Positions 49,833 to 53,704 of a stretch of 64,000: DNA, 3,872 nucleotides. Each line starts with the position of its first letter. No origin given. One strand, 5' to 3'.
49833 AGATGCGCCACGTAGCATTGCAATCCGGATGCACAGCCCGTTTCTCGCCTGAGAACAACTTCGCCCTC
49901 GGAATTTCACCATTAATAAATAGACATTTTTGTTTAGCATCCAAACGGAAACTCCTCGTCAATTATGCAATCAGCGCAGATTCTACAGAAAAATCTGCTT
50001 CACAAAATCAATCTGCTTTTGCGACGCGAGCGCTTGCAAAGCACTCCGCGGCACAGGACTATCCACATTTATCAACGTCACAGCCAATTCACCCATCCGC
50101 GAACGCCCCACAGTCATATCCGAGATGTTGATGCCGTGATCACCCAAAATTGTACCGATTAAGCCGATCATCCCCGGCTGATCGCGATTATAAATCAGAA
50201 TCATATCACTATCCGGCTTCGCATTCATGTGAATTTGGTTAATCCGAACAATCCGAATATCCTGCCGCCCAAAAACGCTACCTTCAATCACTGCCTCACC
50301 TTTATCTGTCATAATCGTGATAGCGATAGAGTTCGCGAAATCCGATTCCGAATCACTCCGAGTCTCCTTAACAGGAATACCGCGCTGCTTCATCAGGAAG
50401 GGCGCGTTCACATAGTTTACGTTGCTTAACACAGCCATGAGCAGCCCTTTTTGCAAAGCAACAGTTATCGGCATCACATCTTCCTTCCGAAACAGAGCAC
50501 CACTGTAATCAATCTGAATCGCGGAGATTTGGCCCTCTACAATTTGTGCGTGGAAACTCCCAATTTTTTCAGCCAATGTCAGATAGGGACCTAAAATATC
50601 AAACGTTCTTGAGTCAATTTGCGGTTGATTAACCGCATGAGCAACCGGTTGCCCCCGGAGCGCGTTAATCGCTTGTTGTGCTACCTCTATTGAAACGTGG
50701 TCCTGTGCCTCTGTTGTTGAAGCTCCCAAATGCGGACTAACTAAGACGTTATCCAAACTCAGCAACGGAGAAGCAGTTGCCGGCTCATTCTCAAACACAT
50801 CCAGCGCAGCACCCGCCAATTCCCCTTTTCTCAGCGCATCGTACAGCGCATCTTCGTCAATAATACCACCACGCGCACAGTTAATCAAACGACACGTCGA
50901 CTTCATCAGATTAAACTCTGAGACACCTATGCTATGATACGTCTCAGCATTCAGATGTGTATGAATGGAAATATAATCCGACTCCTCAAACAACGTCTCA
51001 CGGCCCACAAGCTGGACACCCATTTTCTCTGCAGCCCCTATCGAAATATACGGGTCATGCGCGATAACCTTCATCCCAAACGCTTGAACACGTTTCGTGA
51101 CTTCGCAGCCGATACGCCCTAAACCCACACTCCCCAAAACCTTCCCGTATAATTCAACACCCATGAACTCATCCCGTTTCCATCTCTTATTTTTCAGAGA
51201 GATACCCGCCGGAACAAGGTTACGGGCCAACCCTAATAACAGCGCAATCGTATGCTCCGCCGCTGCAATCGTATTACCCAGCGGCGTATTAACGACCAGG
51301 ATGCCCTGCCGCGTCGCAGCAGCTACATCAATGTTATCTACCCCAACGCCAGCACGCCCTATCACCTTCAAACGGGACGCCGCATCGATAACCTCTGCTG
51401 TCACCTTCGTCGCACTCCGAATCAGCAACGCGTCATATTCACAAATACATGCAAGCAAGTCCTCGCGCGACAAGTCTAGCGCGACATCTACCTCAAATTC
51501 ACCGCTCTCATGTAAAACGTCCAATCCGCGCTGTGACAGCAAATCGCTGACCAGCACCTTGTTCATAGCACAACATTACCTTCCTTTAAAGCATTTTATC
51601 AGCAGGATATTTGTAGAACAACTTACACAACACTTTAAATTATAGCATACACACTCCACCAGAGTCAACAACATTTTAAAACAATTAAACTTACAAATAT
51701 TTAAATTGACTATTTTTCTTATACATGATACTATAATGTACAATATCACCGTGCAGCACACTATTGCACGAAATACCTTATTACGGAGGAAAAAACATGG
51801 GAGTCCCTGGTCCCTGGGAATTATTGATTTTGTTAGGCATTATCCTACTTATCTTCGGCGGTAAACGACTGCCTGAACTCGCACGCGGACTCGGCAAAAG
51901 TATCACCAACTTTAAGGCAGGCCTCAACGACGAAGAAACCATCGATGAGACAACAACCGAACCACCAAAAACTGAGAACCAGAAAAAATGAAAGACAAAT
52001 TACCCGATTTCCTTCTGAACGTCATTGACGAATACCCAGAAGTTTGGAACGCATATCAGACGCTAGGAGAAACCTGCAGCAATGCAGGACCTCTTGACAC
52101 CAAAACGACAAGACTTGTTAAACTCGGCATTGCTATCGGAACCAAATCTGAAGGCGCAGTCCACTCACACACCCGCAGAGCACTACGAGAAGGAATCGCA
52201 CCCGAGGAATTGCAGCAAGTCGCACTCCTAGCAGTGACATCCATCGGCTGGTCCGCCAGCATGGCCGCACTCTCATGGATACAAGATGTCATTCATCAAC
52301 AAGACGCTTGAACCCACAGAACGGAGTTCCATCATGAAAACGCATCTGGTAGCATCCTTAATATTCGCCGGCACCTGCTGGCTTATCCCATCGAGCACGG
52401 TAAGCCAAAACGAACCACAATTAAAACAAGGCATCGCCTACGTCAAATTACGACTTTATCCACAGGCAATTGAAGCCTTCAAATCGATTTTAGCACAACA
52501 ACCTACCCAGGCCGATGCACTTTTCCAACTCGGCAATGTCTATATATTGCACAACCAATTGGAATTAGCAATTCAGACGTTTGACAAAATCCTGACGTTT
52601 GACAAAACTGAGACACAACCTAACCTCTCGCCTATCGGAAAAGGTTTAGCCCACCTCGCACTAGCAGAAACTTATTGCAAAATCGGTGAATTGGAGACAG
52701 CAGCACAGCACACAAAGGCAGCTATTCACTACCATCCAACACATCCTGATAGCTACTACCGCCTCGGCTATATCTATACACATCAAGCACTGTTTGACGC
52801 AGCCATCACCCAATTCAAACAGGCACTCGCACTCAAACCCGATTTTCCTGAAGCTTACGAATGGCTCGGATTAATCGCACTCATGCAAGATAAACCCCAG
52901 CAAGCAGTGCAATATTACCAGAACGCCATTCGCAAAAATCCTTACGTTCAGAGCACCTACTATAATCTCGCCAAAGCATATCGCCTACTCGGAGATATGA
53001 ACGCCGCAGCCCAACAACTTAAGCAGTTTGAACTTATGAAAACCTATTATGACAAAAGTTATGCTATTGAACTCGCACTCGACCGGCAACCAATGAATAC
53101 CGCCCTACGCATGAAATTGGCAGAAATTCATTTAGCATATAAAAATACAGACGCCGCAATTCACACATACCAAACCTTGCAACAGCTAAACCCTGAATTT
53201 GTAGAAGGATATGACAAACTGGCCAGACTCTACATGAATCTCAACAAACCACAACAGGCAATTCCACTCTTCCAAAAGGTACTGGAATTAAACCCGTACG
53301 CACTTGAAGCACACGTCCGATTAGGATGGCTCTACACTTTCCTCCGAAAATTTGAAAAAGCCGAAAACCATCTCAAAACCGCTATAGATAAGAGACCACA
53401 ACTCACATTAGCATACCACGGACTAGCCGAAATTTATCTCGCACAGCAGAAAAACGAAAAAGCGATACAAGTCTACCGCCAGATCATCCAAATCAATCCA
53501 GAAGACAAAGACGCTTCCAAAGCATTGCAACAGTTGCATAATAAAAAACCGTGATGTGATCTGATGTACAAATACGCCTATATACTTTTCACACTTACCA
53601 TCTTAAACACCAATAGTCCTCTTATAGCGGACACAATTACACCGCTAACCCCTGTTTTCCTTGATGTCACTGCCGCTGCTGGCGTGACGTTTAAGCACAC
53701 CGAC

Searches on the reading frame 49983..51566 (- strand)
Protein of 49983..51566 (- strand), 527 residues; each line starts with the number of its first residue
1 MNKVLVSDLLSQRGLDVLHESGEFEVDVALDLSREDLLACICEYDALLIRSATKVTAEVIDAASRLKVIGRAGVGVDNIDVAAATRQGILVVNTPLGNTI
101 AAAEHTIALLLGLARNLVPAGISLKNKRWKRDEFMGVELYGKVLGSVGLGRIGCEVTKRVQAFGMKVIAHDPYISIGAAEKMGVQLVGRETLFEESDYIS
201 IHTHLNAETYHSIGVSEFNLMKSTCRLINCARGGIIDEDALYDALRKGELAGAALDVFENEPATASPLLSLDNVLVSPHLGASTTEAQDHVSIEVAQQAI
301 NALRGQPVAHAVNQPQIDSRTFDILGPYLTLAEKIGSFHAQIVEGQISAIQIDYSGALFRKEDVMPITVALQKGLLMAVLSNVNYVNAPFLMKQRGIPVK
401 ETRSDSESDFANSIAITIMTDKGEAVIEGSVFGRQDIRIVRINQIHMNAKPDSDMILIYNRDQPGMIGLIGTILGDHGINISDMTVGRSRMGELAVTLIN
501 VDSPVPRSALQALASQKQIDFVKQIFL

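Call 40: search_protein_families(library=pfam, proteins=[window:49983-51566:-], max_evalue=0.00001)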
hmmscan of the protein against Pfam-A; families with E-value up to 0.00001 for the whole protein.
window:49983-51566:- (527 aa): 4 families
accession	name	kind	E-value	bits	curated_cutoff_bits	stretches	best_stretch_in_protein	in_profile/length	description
PF02826.25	2-Hacid_dh_C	-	2e-57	193.9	25.1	1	107-281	1-178/178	D-isomer specific 2-hydroxyacid dehydrogenase, NAD binding domain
PF00389.36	2-Hacid_dh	-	4.3e-38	130.5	24.6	1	4-313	1-134/134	D-isomer specific 2-hydroxyacid dehydrogenase, catalytic domain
PF19304.4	PGDH_inter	-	3.6e-32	111.4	27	1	325-443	2-119/119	D-3-phosphoglycerate dehydrogenase intervening domain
PF01842.31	ACT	-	5.3e-10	39.3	27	1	455-515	2-63/66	ACT domain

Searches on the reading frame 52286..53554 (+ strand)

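Call 40: search_protein_families(library=pfam, proteins=[window:52286-53554:+], max_evalue=0.00001)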
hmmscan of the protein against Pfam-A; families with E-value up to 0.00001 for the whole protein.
window:52286-53554:+ (422 aa): 25 families
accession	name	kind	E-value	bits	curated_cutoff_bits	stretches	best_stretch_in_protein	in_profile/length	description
PF00515.34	TPR_1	-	4.5e-49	162.8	27.8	1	154-187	1-34/34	Tetratricopeptide repeat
PF07719.23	TPR_2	-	5.3e-46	151.4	27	0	307-337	2-32/34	Tetratricopeptide repeat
PF13432.12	TPR_16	-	5.6e-42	142.2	32.7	3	170-220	13-63/65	Tetratricopeptide repeat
PF14559.12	TPR_19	-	2.5e-38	130.7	25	3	355-417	6-68/68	Tetratricopeptide repeat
PF13181.12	TPR_8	-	2.8e-35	117.9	25.7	0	155-186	2-33/34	Tetratricopeptide repeat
PF13431.12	TPR_17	-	9.9e-34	113.2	24.4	0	65-97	2-34/34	Tetratricopeptide repeat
PF13414.12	TPR_11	-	1.1e-32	111.8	26.8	1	170-198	10-38/42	TPR repeat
PF13176.12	TPR_7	-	1.7e-31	106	27.9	0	376-409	1-34/36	Tetratricopeptide repeat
PF13428.12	TPR_14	-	1.5e-30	103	23.5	0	307-347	2-42/44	Tetratricopeptide repeat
PF13174.12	TPR_6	-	1.5e-28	97.9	26.3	0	376-406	2-32/33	Tetratricopeptide repeat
PF13424.12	TPR_12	-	6.9e-24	84.3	30.1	0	311-368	8-73/77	Tetratricopeptide repeat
PF13371.12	TPR_9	-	3e-19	69.2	35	0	279-343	2-66/73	Tetratricopeptide repeat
PF25063.1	ARM_TT21_C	-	7.6e-17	62.3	35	1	276-406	59-196/209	Tetratricopeptide repeat protein 21 C-terminal ARM domain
PF23914.1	TPR_CcmH_CycH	-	7.7e-16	58.8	42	1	311-408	55-155/158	Cytochrome c-type biogenesis protein H TPR domain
PF13374.12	TPR_10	-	5.6e-11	42.5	27.5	0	309-335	5-31/42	Tetratricopeptide repeat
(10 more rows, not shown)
